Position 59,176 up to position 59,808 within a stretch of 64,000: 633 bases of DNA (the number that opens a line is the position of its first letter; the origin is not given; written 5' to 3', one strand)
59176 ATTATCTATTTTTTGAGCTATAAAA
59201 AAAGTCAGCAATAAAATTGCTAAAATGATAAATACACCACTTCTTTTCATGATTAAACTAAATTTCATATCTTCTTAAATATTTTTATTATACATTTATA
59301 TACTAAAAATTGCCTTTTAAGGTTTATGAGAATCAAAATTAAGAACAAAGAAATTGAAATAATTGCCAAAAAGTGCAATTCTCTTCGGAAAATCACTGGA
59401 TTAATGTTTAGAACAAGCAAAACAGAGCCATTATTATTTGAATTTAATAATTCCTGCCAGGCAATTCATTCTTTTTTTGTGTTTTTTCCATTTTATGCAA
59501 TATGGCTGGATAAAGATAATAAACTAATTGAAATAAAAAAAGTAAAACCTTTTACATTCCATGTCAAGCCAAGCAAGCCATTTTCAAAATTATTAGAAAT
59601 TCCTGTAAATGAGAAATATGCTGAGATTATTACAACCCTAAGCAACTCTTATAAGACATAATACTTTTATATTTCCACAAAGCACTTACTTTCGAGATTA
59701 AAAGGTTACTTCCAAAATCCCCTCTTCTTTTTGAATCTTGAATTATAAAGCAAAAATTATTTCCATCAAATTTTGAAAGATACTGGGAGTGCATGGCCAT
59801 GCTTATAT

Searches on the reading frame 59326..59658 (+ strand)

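Call 4: search_protein_families(library=pfam, proteins=[window:59326-59658:+], max_evalue=1)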
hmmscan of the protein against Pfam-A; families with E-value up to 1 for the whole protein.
window:59326-59658:+ (111 aa): 1 family
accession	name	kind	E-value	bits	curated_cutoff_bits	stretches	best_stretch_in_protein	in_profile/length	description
PF02643.20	DUF192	-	5.7e-06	26.8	27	1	21-93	11-79/96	Uncharacterized ACR, COG1430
